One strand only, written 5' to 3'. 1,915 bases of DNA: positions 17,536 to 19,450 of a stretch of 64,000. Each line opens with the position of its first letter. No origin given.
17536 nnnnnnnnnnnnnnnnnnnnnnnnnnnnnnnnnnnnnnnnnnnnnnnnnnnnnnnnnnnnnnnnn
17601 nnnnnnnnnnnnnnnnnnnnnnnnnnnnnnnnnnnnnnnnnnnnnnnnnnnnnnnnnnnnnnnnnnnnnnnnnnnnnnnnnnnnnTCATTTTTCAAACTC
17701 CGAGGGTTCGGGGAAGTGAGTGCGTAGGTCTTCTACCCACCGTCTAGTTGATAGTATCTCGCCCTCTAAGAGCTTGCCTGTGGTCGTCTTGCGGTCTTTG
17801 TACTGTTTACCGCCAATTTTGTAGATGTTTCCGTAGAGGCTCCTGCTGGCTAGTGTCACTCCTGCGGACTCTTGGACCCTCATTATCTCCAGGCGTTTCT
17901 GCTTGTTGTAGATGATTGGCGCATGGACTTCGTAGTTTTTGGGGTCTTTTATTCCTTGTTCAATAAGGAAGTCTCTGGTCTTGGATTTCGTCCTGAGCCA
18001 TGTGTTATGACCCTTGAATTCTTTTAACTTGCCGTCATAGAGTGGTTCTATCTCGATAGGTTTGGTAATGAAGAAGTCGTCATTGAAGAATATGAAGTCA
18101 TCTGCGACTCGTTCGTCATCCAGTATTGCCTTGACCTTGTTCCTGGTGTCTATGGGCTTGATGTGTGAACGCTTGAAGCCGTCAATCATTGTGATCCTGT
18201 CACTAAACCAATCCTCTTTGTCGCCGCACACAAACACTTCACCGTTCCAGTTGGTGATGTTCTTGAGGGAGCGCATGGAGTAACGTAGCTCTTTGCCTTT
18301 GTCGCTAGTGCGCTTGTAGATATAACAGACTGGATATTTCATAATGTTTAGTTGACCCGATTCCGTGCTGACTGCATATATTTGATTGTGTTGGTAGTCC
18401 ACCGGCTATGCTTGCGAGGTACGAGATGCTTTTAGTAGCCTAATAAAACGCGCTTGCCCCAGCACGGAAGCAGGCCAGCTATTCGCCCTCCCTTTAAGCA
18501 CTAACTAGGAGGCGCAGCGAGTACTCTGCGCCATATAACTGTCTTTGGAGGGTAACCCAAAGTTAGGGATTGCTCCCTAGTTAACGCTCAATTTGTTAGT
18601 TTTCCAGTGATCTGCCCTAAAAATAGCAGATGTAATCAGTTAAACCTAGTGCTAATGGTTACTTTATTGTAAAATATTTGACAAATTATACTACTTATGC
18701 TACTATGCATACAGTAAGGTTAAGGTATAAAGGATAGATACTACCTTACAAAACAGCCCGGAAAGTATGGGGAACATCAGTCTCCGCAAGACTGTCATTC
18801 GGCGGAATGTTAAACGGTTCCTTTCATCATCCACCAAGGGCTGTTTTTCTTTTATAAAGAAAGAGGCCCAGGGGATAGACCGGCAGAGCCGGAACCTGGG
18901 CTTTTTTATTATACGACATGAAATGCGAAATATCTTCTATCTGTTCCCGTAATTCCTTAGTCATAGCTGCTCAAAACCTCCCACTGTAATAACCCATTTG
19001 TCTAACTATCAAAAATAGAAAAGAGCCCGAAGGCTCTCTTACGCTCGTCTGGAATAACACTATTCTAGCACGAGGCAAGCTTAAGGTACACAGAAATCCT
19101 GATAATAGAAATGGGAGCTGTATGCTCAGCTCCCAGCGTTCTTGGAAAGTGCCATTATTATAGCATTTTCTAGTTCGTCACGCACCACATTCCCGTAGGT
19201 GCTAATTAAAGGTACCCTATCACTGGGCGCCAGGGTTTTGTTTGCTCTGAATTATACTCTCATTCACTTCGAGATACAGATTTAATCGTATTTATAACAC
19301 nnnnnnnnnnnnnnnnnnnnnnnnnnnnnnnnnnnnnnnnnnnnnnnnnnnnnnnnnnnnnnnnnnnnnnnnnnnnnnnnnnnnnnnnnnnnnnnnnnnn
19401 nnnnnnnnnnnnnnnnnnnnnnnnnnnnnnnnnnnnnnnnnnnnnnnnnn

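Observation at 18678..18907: Plus-strand small RNA gene with a near-consensus promoter in an otherwise all-minus-strand phage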

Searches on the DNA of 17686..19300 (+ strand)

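Call 4: search_rna_families(source=window, start=18400, end=19300, threshold=evalue, max_evalue=10, show_alignments=3)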
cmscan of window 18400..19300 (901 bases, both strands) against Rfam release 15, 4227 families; matches with E-value up to 10: 7.
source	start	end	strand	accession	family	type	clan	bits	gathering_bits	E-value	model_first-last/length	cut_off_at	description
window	19090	19112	-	RF01355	CRISPR-DR26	Gene; CRISPR;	-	16.5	39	8.2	1-25/25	no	CRISPR RNA direct repeat element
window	18762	18833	+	RF01952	SOX2OT_exon2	Gene; lncRNA;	-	15.3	45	0.86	1-69/69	no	SOX2 overlapping transcript exon 2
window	18482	18587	-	RF02035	IMES-2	Gene;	-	14.6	54.7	0.46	1-141/141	no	IMES-2 RNA motif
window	19011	19089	-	RF01489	sbrA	Gene; sRNA;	-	14.6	45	6.2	1-71/71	no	Listeria sRNA sbrA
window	18775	18832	-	RF01138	sR23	Gene; snRNA; snoRNA; CD-box;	-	12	45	3.3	1-54/54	no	Small nucleolar RNA sR23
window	18819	18834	-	RF01124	sR36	Gene; snRNA; snoRNA; CD-box;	-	10.9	55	6.3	1-55/55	no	Small nucleolar RNA sR36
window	18591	18644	-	RF01296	snoU85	Gene; snRNA; snoRNA; HACA-box;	CL00082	8.8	41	6.9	1-329/329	no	Small nucleolar RNA U85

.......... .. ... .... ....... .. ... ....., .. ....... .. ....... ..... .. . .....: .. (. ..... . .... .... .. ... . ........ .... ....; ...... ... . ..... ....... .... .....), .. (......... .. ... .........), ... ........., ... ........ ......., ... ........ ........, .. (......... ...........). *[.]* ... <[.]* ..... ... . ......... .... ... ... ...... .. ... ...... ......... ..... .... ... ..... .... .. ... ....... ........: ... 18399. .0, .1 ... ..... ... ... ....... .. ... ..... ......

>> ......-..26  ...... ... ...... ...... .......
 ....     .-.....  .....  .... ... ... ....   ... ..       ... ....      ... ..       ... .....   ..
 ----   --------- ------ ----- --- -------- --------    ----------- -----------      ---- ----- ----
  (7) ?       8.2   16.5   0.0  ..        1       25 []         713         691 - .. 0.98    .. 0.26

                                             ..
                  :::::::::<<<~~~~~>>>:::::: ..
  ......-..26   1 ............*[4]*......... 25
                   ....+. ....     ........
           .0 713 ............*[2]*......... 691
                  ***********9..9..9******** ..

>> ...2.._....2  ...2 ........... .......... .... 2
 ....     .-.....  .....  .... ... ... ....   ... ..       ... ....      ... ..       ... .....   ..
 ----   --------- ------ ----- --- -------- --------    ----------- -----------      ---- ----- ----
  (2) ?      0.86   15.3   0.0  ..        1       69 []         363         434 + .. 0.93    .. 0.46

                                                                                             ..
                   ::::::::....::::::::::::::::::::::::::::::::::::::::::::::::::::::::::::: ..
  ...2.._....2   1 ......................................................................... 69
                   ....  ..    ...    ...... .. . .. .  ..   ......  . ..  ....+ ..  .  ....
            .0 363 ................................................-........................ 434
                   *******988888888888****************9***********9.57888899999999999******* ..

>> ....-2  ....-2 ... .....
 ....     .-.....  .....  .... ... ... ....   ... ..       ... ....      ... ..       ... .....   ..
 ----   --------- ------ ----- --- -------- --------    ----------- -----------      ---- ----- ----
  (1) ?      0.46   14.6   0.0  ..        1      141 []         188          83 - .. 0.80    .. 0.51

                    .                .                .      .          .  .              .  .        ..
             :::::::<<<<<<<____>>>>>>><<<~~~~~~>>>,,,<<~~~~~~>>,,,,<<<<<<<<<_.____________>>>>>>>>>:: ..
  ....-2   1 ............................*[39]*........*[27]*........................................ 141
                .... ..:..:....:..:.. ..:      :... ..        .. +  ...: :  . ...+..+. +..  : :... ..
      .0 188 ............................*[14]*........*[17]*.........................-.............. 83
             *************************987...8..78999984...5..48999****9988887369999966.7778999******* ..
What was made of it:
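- On Any Rfam 15 family (including c4, OOP, sar, tracrRNA, 6S, Y RNA, riboswitches, ribozymes): With E up to 10 on 18400-19300, only noise of 16.5 bits or less turned up (call 4).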

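Call 56: build_rna_model(alignment_id=A2, structure=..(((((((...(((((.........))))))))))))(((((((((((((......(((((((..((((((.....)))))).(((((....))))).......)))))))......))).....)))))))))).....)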
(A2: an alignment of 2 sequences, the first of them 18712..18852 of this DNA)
Model R1 built from alignment A2 (2 sequences, 141 columns); structure: as given.
model positions 141; base pairs 43; branch points 2; effective number of sequences 0.68; information 0.591 bits per position. Calibrated on 0.2 Mb of random sequence (short: E-values are rough).
structure used (alignment columns):
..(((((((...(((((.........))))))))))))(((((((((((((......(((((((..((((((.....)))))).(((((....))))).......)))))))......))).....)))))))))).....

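Call 57: search_with_rna_model(model_id=R1, sources=[window, L005, L006, L007, L008, L009, L011, L012, L015, L016, L017, L018, L019, L020, L022, L023, L024, L030, L031, L032, L033, L034, L035, L036, L037, L038, L040, L041, L042, L043, L044, L045, L047, L048, L049, L051, L052], max_evalue=10)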
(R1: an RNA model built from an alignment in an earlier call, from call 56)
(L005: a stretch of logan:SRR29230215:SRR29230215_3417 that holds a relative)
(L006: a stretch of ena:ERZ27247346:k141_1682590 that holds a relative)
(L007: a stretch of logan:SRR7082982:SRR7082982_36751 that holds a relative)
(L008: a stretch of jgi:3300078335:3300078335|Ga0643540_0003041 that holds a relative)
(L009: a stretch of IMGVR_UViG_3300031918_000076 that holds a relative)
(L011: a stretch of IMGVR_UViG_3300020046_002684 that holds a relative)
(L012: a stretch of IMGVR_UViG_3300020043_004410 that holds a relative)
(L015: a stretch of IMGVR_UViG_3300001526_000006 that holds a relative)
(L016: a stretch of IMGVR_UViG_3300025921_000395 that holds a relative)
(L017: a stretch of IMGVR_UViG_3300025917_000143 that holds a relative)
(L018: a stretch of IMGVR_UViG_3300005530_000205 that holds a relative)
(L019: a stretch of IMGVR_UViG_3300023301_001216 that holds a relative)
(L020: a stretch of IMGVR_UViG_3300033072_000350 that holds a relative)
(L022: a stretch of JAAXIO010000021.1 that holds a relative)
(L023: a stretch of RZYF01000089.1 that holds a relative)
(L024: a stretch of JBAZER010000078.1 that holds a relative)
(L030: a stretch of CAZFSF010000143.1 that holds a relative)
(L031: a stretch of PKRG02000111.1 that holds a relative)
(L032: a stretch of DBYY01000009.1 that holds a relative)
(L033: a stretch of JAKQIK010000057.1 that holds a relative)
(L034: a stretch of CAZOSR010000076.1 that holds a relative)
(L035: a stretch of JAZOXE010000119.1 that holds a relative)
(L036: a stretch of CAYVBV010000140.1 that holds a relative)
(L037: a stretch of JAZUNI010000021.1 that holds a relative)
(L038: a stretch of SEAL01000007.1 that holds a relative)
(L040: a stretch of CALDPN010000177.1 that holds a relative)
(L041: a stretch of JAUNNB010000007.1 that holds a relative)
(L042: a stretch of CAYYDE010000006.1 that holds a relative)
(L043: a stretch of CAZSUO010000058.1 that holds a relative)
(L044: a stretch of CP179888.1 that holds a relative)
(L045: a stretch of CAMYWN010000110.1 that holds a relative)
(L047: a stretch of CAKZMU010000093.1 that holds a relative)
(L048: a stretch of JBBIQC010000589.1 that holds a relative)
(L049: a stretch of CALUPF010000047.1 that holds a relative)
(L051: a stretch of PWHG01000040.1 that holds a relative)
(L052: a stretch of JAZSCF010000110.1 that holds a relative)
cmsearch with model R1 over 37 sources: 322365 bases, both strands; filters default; matches with E-value up to 10: 1.
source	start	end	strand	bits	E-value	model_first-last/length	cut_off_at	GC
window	18712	18852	+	180.3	1.4e-40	1-141/141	no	0.43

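Call 60: search_rna_families(sources=[L007, L008, L022, L005, L023], threshold=gathering)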
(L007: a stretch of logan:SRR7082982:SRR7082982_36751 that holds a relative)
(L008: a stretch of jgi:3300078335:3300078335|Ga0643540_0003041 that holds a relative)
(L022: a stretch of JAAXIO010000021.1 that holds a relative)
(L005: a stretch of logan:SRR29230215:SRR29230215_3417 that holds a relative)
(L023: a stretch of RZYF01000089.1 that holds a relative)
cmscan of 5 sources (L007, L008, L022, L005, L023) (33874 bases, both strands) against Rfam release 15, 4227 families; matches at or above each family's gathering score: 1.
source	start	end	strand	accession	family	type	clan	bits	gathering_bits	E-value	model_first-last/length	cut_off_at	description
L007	2277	2347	-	RF00005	tRNA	Gene; tRNA;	CL00001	48.7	29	1.2e-07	1-71/71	no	tRNA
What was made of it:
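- The L007 payload is a bona fide tRNA (48.7 bits, call 60), so payloads at this spot can be functional products.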

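Call 66: search_with_rna_model(model_id=R1, sources=[L102, L103, L104, L105, L106, L107], max_evalue=10)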
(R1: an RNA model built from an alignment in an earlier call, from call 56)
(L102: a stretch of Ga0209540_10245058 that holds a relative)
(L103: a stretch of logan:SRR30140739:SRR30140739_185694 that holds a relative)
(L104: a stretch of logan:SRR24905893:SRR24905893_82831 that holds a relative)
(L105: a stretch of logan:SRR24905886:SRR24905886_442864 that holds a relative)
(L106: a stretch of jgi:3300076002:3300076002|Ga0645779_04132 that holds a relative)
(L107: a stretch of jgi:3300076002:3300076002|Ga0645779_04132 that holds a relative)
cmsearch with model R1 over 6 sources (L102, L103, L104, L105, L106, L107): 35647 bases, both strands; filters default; matches with E-value up to 10: 0.
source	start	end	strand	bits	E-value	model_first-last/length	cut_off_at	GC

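Call 111: search_with_rna_model(model_id=R1, source=L109, max_evalue=10, show_alignments=2)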
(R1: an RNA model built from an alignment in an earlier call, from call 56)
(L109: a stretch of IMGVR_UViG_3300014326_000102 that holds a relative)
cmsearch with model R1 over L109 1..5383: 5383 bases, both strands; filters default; matches with E-value up to 10: 0.
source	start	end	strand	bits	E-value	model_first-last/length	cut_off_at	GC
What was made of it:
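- Tried and rejected: A single-sequence covariance model run over 44 sources (43 related loci plus the window) found only itself (calls 57, 66, 111).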

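Call 116: search_dna_similar(query=window:18667-19001:+, collection=plasmids, mode=distant, max_evalue=0.01, max_rows=5)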
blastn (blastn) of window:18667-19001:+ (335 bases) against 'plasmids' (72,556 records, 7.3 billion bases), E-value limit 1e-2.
No match.

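Call 117: search_dna_similar(query=window:18667-19001:+, collection=phages, mode=distant, max_evalue=0.01, max_rows=5)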
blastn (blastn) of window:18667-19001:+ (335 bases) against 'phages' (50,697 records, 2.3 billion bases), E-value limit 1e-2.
No match.

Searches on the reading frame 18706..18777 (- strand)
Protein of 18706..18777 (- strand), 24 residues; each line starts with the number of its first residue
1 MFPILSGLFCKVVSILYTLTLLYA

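Call 97: search_protein_families(library=pfam, proteins=[window:18706-18777:-], max_evalue=10)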
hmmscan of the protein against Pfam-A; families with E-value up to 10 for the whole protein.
seq(24 aa): 0 families

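Call 98: search_protein_families(library=ncbifam, proteins=[window:18706-18777:-], max_evalue=10)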
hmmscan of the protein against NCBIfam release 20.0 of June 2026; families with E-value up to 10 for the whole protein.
seq(24 aa): 0 families
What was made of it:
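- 18703..18777 (-): 24-aa hydrophobic ORF, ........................, fully antisense to the RNA's 5' half. It is the candidate toxin in the rival explanation. There is no Pfam or NCBIfam match (calls 97, 98).
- On Type I toxin-antitoxin: Pfam and NCBIfam give no toxin hit at E up to 10 (calls 97, 98).
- No Fst or other toxin family matches (calls 97, 98).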

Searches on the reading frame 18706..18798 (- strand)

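Call 97: search_protein_families(library=pfam, proteins=[window:18706-18798:-], max_evalue=10)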
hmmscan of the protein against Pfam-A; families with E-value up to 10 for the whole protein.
seq(31 aa): 1 family
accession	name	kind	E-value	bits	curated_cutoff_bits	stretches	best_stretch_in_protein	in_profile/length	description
PF13126.11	DUF3975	-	0.13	13.2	25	1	3-26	19-42/80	Protein of unknown function (DUF3975)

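Call 98: search_protein_families(library=ncbifam, proteins=[window:18706-18798:-], max_evalue=10)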
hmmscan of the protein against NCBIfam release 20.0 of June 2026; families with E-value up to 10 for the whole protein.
seq(31 aa): 0 families
